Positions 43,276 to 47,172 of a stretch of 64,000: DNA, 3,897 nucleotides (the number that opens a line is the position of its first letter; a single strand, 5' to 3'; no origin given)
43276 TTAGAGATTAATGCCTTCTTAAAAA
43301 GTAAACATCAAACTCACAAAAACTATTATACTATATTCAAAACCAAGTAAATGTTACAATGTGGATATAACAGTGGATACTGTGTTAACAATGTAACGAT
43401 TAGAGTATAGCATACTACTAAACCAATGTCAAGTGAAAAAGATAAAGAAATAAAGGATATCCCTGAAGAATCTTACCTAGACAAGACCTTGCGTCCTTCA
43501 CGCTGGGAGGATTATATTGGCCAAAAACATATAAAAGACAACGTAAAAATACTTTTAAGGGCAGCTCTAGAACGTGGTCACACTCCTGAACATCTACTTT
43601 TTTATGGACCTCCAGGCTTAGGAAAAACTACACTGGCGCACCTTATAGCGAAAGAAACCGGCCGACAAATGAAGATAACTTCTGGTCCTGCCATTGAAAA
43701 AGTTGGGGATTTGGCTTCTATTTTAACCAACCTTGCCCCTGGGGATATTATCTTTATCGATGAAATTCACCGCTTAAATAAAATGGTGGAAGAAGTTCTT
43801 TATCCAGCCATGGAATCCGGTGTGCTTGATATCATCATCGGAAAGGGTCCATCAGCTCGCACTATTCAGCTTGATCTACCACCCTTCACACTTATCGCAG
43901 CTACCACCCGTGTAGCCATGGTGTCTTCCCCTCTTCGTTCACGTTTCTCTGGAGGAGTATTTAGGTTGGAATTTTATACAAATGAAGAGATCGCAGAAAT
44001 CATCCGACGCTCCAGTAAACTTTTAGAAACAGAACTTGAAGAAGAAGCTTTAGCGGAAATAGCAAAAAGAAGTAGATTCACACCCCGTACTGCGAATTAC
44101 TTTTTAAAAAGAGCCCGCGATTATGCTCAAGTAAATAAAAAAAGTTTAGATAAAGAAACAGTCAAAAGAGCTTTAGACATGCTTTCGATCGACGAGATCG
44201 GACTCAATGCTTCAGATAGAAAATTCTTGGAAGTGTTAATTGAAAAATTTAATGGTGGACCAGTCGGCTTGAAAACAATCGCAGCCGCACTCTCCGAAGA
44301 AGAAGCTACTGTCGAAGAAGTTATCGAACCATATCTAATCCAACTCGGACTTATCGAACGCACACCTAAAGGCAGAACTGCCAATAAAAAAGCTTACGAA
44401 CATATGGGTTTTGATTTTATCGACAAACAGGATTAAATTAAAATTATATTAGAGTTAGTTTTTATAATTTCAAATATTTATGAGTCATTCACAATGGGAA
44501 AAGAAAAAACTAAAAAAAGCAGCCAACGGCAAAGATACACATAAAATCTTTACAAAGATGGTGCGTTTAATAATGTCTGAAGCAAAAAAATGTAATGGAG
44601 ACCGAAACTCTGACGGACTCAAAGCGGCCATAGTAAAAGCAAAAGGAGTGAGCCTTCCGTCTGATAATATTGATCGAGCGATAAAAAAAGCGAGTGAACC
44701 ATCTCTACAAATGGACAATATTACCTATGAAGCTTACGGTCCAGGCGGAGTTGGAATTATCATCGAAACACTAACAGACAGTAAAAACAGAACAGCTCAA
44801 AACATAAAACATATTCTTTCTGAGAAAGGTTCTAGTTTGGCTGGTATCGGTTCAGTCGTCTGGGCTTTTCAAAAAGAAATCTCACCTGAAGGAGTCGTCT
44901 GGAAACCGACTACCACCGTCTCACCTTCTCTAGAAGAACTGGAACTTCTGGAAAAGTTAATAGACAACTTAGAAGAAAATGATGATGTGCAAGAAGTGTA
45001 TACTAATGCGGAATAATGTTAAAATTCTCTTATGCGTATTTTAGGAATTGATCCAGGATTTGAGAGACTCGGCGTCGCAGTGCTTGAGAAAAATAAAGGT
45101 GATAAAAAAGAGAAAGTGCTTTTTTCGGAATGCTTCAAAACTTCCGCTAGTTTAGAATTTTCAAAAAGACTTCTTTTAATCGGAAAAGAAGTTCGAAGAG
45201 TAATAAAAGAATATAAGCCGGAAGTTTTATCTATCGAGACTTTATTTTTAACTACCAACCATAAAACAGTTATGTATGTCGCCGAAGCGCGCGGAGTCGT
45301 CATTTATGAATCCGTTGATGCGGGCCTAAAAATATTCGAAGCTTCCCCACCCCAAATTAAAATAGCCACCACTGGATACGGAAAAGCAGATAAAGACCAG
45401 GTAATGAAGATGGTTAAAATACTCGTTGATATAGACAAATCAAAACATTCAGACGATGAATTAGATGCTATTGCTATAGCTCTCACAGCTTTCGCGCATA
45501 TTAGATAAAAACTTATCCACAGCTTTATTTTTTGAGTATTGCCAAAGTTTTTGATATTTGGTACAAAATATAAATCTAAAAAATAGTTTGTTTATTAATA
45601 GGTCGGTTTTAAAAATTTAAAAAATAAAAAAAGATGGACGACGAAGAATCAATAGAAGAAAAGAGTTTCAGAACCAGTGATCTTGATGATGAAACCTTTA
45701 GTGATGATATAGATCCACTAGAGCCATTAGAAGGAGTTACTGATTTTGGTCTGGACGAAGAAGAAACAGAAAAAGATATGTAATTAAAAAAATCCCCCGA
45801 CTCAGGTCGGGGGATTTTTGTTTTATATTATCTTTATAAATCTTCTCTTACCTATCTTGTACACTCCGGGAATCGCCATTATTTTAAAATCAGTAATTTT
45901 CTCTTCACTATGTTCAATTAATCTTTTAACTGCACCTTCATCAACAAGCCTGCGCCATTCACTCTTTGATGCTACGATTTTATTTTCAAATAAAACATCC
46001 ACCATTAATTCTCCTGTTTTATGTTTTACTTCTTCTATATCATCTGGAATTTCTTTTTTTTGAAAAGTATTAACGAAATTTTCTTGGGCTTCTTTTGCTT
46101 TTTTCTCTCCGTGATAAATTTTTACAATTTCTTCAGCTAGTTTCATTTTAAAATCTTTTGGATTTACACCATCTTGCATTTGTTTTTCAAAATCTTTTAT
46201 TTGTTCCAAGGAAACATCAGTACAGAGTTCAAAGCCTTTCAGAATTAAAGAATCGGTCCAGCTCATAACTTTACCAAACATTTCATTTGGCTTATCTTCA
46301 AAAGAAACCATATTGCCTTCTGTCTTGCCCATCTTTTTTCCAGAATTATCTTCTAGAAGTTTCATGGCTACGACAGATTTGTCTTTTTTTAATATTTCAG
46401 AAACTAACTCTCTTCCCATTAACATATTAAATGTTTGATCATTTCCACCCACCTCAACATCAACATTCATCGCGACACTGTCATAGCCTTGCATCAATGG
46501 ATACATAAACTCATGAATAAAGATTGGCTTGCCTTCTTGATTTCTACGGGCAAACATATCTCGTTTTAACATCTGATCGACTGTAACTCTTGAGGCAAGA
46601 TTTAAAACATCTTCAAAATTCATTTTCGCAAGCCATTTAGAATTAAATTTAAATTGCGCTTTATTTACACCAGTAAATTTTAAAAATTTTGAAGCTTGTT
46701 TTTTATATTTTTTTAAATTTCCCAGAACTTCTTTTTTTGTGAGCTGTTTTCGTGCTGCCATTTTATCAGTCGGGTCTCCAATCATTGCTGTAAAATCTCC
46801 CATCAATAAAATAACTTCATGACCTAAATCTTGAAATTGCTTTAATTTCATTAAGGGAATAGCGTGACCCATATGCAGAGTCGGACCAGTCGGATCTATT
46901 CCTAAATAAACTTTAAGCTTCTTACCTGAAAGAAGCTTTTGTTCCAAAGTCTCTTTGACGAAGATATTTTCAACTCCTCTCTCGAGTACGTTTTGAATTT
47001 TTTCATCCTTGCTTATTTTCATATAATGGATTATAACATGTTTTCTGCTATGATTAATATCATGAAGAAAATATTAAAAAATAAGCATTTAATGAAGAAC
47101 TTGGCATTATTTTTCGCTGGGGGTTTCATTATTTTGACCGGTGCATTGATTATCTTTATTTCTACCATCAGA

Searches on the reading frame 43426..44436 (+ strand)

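Call 79: search_protein_families(library=pfam, proteins=[window:43426-44436:+], max_evalue=0.0001)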
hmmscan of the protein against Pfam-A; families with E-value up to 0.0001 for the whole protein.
window:43426-44436:+ (336 aa): 9 families
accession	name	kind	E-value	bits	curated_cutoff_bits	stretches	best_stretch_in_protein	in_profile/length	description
PF05496.18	RuvB_N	-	8e-70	234.1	27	1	22-175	1-154/159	Holliday junction DNA helicase RuvB P-loop domain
PF05491.19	RuvB_C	-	4.7e-26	91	24.7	1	257-327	1-71/72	RuvB C-terminal winged helix domain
PF17864.7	AAA_lid_4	-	6.6e-23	80.7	27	1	184-256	1-74/74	RuvB AAA lid domain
PF00004.35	AAA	-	1e-19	71.7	21.2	1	57-175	1-124/131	ATPase family associated with various cellular activities (AAA)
PF07728.20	AAA_5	-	7.6e-10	39.4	22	1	56-174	1-139/139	AAA domain (dynein-related subfamily)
PF13191.12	AAA_16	-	4e-05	24.6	32.6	0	44-81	12-51/167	AAA ATPase domain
PF00931.28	NB-ARC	-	8.3e-05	22.4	23.5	0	47-77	11-41/248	NB-ARC domain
PF01078.27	Mg_chelatase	-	9e-05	22.4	20.3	0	32-74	7-42/207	Magnesium chelatase, subunit ChlI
PF13173.12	AAA_14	-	9.5e-05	22.9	27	0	57-130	5-87/129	AAA domain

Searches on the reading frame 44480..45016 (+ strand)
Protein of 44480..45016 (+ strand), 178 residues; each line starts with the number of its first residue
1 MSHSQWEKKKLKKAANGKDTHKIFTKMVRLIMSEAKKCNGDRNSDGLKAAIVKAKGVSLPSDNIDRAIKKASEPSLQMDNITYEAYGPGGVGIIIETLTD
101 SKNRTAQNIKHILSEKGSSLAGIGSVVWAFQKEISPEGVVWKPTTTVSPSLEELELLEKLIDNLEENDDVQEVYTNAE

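Call 79: search_protein_families(library=pfam, proteins=[window:44480-45016:+], max_evalue=0.0001)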
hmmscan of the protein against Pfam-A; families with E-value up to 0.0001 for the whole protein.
window:44480-45016:+ (178 aa): 2 families
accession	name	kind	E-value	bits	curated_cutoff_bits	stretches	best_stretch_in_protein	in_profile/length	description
PF01709.26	Transcrip_reg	-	3.9e-29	101.9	27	2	79-132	2-55/160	TACO1/YebC second and third domain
PF20772.2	TACO1_YebC_N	-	3.7e-14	53.4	36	1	4-72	1-71/73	TACO1/YebC protein N-terminal domain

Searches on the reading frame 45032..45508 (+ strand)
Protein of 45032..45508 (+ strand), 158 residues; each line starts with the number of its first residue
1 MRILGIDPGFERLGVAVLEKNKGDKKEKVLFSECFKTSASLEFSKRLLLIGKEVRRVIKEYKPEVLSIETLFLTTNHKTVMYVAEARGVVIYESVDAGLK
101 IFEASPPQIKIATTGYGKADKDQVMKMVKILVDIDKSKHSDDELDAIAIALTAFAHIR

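Call 79: search_protein_families(library=pfam, proteins=[window:45032-45508:+], max_evalue=0.0001)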
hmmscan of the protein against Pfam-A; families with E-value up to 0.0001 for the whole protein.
window:45032-45508:+ (158 aa): 1 family
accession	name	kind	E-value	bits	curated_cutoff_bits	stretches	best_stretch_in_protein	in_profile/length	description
PF02075.23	RuvC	-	5e-37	127.5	22.2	1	3-152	1-147/148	Crossover junction endodeoxyribonuclease RuvC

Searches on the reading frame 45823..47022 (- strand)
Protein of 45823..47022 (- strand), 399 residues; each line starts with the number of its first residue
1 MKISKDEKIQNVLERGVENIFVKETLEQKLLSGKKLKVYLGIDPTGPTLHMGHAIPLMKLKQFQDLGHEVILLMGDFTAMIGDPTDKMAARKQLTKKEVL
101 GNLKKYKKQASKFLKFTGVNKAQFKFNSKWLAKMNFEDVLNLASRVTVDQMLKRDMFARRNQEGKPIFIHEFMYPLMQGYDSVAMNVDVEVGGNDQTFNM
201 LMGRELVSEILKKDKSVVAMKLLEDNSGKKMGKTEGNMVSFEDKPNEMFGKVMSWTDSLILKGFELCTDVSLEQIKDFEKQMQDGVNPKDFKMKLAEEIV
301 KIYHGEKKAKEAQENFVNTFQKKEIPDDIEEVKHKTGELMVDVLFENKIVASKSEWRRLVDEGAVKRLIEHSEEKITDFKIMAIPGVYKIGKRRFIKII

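Call 79: search_protein_families(library=pfam, proteins=[window:45823-47022:-], max_evalue=0.0001)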
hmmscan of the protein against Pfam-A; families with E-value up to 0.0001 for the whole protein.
window:45823-47022:- (399 aa): 1 family
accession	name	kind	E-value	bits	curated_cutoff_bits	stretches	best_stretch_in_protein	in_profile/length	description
PF00579.31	tRNA-synt_1b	-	1.2e-71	241.9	21.1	1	34-321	4-292/292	tRNA synthetases class I (W and Y)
